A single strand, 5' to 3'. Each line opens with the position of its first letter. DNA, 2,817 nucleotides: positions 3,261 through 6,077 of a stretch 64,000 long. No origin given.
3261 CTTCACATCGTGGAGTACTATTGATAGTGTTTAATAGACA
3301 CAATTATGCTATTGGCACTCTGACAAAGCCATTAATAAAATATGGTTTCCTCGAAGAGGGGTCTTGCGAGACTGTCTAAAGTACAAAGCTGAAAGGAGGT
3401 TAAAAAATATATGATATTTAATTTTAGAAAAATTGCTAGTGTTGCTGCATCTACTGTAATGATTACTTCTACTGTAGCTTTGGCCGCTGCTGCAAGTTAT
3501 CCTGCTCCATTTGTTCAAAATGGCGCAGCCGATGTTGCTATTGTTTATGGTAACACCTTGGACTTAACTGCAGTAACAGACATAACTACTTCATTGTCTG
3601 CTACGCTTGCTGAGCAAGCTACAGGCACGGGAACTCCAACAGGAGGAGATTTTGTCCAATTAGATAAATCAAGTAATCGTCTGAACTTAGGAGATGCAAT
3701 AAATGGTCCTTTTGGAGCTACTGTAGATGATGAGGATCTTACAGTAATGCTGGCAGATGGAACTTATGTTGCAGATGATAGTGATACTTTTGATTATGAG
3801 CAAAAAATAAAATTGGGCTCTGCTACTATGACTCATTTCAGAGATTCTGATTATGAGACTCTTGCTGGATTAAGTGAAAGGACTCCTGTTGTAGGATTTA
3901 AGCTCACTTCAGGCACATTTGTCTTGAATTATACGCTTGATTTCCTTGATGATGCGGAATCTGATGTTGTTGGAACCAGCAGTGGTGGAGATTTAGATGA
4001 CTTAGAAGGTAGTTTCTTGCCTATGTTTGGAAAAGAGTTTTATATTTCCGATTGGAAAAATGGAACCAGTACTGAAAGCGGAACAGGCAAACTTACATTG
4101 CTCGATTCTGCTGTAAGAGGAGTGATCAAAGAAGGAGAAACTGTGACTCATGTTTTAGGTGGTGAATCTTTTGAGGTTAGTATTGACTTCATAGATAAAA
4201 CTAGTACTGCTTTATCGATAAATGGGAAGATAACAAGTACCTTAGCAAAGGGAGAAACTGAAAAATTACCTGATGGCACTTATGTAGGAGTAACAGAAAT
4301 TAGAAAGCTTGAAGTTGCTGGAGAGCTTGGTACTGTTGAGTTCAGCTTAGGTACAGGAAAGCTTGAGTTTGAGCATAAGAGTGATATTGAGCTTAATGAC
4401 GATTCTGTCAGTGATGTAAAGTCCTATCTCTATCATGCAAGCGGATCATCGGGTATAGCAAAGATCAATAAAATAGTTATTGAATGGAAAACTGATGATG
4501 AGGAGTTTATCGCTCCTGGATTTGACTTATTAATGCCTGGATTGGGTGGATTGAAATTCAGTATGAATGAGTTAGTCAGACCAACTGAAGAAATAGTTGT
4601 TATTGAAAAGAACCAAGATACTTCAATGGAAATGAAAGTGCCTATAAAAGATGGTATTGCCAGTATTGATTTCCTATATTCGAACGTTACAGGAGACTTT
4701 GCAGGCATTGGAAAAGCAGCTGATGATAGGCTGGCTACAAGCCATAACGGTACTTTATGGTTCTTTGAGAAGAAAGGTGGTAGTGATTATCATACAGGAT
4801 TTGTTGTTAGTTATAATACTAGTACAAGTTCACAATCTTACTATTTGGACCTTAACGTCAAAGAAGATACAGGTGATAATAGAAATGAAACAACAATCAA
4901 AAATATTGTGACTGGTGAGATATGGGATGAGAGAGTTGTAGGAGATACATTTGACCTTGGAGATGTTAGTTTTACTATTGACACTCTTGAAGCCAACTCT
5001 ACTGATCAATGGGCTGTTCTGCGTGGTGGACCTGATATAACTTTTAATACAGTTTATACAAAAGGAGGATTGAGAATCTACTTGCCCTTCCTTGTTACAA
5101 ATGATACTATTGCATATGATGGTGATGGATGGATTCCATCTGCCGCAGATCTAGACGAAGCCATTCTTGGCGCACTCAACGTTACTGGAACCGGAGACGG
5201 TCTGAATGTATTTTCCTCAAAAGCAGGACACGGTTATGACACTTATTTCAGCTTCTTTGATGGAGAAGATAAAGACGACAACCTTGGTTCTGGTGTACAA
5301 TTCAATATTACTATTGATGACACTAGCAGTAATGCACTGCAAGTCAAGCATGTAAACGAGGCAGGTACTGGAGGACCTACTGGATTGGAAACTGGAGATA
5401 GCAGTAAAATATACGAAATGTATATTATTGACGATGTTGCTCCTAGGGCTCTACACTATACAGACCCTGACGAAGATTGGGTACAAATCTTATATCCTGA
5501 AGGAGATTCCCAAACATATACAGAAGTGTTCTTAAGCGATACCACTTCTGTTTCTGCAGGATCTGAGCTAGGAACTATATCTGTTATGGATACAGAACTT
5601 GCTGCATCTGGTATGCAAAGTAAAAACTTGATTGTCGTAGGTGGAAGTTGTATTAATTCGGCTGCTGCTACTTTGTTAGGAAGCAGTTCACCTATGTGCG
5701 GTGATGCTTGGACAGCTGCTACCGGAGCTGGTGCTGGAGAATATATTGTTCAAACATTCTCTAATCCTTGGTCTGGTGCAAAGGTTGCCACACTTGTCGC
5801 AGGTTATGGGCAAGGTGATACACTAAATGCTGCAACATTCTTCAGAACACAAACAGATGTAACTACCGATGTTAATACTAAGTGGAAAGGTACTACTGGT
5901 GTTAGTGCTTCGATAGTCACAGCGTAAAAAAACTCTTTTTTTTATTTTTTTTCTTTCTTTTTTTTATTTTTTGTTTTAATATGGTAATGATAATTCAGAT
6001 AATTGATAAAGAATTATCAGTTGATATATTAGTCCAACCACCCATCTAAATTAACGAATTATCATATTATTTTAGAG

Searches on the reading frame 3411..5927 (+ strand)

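Call 40: search_protein_families(library=pfam, max_evalue=0.00001, proteins=[window:3411-5927:+])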
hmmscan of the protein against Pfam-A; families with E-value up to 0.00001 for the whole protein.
window:3411-5927:+ (838 aa): 1 family
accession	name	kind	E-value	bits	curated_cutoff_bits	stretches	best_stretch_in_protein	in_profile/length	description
PF05124.17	S_layer_C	-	5.6e-06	26.6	23.9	0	29-809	4-171/177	S-layer like family, outer domain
